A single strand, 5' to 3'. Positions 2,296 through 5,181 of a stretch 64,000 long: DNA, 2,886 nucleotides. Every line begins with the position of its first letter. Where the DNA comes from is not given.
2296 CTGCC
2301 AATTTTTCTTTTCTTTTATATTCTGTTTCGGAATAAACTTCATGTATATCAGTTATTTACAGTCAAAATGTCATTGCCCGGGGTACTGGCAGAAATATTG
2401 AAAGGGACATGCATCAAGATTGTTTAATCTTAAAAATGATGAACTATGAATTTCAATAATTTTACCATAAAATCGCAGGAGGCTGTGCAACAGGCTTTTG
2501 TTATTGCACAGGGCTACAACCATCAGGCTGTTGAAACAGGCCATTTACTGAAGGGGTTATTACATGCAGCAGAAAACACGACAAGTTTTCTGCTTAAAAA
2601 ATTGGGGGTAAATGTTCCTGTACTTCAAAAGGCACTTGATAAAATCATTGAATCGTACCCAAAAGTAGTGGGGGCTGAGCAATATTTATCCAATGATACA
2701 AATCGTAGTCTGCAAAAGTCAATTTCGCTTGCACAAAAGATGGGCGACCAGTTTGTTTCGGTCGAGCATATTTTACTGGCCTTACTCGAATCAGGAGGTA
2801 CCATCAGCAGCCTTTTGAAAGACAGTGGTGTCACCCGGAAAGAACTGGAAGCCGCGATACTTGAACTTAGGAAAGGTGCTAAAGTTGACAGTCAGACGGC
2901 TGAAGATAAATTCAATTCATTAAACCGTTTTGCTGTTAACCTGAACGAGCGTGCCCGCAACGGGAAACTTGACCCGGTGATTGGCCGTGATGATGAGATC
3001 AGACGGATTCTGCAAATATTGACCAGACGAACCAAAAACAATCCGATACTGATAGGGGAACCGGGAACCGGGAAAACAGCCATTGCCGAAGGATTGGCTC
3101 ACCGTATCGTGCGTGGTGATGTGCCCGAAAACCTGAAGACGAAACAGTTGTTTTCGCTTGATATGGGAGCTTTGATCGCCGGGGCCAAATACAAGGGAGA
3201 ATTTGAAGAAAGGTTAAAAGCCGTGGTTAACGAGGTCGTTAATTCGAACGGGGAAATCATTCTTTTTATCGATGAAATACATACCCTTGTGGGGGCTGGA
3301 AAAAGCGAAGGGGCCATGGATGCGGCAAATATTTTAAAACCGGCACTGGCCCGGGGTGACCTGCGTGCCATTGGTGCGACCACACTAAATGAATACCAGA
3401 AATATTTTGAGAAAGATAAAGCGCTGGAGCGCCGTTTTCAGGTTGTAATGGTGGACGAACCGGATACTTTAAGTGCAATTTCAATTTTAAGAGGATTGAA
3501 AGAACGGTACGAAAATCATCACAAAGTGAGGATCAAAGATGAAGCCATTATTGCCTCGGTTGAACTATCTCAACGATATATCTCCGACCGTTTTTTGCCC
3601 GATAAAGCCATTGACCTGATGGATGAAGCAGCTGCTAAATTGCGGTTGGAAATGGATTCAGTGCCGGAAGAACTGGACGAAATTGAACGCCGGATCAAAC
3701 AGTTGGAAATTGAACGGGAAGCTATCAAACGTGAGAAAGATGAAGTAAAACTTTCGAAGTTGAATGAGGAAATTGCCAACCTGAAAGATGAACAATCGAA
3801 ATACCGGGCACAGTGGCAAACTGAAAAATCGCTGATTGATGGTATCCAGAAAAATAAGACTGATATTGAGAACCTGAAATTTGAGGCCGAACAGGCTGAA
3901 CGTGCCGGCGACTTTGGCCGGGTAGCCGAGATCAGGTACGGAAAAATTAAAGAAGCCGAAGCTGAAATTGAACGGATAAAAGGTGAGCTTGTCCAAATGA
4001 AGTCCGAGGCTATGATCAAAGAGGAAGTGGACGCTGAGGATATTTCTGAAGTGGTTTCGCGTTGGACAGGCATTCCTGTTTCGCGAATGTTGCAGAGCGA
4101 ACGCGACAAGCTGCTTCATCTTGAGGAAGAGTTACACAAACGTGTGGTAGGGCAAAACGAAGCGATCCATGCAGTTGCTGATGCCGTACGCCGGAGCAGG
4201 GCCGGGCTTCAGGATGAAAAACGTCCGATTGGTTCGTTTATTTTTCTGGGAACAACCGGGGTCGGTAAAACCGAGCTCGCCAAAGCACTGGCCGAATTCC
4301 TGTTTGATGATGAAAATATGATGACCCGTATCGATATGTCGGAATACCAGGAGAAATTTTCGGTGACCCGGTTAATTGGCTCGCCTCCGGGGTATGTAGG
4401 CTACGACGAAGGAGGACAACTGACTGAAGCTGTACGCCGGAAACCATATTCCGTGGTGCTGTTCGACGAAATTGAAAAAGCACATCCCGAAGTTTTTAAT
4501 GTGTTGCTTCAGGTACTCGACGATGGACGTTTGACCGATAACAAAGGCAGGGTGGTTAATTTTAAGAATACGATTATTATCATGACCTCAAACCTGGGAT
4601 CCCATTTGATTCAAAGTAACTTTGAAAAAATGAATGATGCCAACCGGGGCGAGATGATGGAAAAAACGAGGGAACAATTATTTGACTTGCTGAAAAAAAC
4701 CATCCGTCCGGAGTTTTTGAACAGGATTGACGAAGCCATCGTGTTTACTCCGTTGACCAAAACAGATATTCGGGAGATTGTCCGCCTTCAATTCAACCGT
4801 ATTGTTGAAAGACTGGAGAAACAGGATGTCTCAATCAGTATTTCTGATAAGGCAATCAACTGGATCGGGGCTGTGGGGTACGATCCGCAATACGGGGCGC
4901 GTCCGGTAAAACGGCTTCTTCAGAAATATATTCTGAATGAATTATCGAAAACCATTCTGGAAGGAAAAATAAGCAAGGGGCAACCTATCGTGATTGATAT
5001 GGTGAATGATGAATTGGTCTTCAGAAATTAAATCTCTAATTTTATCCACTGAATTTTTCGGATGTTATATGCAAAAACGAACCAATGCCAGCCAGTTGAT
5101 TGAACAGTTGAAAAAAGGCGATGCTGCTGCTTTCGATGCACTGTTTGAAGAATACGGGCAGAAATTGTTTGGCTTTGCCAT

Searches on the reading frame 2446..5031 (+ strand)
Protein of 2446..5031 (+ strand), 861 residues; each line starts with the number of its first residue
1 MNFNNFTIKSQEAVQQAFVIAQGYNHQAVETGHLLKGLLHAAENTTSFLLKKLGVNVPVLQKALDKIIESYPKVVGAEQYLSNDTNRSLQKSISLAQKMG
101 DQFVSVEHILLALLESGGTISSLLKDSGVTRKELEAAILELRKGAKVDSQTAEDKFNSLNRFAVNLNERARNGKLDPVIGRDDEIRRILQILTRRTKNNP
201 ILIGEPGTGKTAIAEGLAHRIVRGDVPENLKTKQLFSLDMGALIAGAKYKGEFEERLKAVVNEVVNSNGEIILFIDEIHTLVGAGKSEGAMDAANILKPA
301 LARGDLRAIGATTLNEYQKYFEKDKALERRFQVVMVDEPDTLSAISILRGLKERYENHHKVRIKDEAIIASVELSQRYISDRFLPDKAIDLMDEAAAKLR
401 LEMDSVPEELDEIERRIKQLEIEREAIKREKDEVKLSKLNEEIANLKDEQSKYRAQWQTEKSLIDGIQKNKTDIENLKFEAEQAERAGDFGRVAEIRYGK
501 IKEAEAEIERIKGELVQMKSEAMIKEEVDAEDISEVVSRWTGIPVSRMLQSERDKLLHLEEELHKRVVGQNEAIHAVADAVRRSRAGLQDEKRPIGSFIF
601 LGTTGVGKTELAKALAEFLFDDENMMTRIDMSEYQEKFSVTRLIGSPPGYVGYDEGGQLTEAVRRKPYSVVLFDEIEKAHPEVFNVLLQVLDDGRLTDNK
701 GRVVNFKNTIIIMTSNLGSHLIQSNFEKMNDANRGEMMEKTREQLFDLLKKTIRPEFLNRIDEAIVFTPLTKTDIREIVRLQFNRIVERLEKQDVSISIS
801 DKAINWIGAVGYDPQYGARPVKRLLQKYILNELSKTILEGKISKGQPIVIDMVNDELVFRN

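Call 34: search_protein_families(library=pfam, proteins=[window:2446-5031:+], max_evalue=0.001)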
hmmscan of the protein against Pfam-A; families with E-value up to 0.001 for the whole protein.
window:2446-5031:+ (861 aa): 28 families (the best 25 are shown)
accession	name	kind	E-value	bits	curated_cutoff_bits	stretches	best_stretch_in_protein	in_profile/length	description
PF07724.20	AAA_2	-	1.2e-70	237.3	27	1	593-763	1-165/166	AAA domain (Cdc48 subfamily)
PF17871.7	AAA_lid_9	-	2.8e-35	120.8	22.8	1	343-441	4-102/104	AAA lid domain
PF10431.15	ClpB_D2-small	-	1.6e-26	92.6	21.9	1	770-849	1-80/81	C-terminal, D2-small domain, of ClpB protein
PF02861.25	Clp_N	-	2.7e-25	88.7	20.7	2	94-142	3-52/53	Clp amino terminal domain, pathogenicity island component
PF00004.35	AAA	-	1.5e-24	87.3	21.2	2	201-334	2-126/131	ATPase family associated with various cellular activities (AAA)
PF07728.20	AAA_5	-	5.8e-20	72.2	22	2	598-719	2-125/139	AAA domain (dynein-related subfamily)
PF13191.12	AAA_16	-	1.2e-11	45.8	32.6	1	178-224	2-51/167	AAA ATPase domain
PF13401.12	AAA_22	-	1.6e-10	41.8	27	1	195-287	3-97/130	AAA domain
PF00158.32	Sigma54_activat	-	1.4e-09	38.3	20.2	1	597-699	24-125/168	Sigma-54 interaction domain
PF20720.3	nSTAND3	-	1.4e-07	31.8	27.2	0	186-223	8-43/155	Novel STAND NTPase 3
PF13238.12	AAA_18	-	1.3e-06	29.3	29.4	0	201-269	2-68/128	AAA domain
PF01695.23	IstB_IS21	-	2.8e-06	27.5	24.1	0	194-262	89-153/238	IstB-like ATP binding protein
PF01078.27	Mg_chelatase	-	7.9e-06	25.8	20.3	0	185-238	11-63/207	Magnesium chelatase, subunit ChlI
PF05621.17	TniB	-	8.2e-06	25.8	22.4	0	187-336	25-184/189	Bacterial TniB protein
PF00437.27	T2SSE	-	1.5e-05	24.3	24.9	0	592-672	139-217/370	Type II/IV secretion system protein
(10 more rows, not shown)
